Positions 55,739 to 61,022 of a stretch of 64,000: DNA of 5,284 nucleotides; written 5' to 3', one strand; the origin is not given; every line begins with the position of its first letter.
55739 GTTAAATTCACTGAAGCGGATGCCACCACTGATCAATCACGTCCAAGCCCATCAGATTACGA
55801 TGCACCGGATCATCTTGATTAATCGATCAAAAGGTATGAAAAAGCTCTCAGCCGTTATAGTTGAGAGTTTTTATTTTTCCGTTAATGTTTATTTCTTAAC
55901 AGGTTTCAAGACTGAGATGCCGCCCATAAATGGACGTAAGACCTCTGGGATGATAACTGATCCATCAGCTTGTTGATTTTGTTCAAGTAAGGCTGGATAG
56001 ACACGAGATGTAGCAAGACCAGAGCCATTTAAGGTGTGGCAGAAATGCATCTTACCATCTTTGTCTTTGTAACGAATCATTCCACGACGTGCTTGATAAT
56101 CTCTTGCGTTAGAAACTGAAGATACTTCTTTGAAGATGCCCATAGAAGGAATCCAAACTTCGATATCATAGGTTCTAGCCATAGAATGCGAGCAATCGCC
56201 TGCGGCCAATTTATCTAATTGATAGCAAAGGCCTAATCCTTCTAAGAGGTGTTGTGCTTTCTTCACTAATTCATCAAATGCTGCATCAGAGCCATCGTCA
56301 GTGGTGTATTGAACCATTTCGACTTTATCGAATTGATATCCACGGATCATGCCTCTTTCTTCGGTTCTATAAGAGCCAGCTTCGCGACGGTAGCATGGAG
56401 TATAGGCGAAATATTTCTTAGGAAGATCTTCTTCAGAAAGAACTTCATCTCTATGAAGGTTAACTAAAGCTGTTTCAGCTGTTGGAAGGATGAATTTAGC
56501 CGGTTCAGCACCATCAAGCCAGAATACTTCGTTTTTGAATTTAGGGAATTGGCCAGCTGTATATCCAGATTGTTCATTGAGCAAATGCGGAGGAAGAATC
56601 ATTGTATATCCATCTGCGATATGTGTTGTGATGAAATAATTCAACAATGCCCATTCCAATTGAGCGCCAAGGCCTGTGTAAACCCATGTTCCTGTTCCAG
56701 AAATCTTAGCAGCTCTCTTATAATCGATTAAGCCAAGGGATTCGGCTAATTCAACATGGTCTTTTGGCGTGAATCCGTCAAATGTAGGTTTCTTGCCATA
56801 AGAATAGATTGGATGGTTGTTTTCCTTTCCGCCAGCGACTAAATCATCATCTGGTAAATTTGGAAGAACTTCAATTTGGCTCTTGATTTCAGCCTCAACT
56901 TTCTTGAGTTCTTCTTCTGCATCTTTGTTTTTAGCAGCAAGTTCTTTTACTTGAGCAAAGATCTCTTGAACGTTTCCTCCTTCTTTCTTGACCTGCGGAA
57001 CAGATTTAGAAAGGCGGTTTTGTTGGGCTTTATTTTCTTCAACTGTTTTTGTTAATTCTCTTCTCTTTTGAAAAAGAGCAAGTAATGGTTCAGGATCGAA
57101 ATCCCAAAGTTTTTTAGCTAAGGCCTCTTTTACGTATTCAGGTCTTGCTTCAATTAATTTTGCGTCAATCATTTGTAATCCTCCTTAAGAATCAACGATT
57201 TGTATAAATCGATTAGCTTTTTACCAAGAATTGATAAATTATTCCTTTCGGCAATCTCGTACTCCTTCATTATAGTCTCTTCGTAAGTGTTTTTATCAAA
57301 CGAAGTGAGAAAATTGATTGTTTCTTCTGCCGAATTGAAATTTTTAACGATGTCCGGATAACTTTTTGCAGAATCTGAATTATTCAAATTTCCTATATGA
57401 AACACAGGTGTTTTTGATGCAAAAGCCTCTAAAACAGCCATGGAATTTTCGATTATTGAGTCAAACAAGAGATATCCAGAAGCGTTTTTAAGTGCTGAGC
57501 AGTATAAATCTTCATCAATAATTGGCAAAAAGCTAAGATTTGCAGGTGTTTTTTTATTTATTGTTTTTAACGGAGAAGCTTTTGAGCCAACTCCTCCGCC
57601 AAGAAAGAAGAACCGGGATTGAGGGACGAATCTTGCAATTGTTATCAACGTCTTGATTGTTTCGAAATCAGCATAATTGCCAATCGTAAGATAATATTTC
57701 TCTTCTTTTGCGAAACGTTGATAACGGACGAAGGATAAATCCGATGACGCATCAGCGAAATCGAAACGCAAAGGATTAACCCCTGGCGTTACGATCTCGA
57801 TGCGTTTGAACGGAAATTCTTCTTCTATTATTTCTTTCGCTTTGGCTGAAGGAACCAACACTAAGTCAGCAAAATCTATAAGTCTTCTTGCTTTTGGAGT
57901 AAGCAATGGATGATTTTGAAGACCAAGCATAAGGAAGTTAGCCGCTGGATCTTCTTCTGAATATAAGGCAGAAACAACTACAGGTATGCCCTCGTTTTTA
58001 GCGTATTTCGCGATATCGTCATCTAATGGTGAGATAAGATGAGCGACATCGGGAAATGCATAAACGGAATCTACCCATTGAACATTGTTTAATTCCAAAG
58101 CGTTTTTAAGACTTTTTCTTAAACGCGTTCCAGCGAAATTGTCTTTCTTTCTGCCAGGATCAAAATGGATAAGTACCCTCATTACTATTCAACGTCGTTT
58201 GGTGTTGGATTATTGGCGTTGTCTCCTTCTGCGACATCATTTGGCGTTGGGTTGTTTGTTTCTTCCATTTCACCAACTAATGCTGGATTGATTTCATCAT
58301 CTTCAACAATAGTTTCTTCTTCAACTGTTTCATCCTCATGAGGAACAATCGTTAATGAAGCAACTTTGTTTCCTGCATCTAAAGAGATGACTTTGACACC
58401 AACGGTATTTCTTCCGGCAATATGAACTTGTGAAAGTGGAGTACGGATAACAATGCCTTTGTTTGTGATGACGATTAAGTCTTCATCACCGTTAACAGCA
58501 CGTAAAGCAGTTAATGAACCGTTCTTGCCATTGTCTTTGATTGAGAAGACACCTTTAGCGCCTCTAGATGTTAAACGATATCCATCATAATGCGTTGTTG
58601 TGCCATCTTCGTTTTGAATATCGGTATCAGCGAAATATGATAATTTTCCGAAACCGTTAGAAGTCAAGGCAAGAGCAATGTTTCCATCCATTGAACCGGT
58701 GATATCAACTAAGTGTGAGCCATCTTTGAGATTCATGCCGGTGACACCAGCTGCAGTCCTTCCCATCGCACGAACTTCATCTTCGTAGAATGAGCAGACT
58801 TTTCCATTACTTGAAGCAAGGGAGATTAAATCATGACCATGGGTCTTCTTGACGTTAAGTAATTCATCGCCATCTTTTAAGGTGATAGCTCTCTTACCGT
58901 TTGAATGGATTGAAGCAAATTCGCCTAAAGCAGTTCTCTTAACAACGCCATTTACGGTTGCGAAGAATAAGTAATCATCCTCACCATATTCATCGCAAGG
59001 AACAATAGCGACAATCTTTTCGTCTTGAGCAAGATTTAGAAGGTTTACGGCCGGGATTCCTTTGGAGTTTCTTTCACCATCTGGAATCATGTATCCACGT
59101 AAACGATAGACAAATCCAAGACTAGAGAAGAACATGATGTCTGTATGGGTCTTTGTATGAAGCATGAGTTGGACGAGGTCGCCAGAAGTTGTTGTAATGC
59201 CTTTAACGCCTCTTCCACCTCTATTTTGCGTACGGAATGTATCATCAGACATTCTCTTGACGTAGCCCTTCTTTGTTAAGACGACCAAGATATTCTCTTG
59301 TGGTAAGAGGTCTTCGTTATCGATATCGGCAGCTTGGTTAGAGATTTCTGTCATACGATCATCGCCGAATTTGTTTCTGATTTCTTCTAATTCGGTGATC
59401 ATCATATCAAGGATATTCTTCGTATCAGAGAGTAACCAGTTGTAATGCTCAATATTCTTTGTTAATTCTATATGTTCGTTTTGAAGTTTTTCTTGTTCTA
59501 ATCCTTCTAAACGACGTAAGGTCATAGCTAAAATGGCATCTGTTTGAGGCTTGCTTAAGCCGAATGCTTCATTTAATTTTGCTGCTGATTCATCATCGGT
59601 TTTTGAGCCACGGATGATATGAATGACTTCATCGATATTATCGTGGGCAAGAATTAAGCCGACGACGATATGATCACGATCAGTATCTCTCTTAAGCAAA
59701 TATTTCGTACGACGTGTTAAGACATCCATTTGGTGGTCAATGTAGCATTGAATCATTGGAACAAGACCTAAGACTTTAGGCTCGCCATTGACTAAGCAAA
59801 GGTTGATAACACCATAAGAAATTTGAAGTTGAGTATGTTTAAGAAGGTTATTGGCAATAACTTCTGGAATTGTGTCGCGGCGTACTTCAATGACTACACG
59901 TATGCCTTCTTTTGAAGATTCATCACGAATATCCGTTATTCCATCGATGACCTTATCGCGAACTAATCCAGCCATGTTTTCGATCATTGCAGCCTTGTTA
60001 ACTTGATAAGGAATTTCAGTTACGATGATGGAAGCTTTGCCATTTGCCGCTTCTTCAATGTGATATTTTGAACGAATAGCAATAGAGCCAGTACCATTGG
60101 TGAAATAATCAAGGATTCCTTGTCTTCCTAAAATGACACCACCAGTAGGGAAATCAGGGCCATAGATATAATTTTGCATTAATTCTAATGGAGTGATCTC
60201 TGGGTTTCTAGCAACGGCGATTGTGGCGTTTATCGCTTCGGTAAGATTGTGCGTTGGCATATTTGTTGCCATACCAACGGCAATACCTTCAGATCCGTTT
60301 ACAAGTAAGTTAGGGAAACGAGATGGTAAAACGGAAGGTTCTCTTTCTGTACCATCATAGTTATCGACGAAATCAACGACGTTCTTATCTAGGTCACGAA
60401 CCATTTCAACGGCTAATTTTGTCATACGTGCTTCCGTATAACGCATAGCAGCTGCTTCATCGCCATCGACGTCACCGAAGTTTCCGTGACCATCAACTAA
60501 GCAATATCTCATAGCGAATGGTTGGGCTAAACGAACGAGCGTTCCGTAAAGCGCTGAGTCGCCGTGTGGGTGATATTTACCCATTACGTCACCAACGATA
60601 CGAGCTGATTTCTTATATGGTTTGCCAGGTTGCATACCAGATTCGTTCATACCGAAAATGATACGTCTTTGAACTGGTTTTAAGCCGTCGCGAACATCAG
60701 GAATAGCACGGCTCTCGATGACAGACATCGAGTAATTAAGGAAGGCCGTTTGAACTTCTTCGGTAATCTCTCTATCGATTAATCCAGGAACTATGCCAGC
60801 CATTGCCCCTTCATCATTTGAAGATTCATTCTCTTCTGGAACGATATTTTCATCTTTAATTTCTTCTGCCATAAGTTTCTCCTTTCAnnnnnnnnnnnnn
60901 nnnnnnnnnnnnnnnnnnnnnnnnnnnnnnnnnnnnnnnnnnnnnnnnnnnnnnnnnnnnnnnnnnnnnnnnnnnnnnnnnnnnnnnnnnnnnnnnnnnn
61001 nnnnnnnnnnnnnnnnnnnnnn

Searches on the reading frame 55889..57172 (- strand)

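Call 73: search_protein_families(library=pfam, proteins=[window:55889-57172:-], max_evalue=0.00001)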
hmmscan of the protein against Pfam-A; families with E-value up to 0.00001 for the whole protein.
window:55889-57172:- (427 aa): 2 families
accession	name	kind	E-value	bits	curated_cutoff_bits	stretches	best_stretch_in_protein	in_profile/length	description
PF00587.30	tRNA-synt_2b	-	6.7e-32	111.4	29.3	1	226-399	11-179/179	tRNA synthetase class II core domain (G, H, P, S and T)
PF02403.27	Seryl_tRNA_N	-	7.2e-22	78.1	28.2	1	1-107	1-108/108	Seryl-tRNA synthetase N-terminal domain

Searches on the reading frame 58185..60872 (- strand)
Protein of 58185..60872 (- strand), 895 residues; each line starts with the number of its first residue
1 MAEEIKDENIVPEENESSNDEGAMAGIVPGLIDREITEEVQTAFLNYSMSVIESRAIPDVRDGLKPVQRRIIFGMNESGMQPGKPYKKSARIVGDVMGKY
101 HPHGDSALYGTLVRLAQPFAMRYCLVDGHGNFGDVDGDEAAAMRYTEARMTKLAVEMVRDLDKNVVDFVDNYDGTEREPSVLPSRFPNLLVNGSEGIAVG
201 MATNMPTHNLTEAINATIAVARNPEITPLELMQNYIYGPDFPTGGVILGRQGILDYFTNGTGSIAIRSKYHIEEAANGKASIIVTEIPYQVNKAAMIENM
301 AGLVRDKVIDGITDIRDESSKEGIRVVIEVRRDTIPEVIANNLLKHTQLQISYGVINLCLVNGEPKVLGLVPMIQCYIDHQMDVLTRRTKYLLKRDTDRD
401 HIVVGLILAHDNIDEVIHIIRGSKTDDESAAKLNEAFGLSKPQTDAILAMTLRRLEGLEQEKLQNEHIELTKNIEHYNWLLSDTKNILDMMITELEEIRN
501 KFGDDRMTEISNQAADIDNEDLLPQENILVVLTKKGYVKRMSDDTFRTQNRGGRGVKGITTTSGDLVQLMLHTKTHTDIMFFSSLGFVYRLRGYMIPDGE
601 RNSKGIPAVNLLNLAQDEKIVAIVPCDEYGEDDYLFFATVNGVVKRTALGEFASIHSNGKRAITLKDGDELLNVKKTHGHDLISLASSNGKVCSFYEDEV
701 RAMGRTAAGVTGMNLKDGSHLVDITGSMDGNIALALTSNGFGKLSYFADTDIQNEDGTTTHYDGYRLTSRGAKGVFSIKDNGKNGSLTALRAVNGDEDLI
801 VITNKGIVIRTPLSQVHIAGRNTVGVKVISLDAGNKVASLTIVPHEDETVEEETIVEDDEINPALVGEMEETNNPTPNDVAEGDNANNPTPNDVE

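Call 73: search_protein_families(library=pfam, proteins=[window:58185-60872:-], max_evalue=0.00001)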
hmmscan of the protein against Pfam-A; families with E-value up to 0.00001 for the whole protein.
window:58185-60872:- (895 aa): 2 families
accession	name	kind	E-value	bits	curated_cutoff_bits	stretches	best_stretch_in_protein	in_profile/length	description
PF00521.26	DNA_topoisoIV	-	2.1e-156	521.6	31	1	55-496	1-432/432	DNA gyrase/topoisomerase IV, subunit A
PF03989.18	DNA_gyraseA_C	-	8.7e-58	192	27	5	797-843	1-47/48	DNA gyrase C-terminal domain, beta-propeller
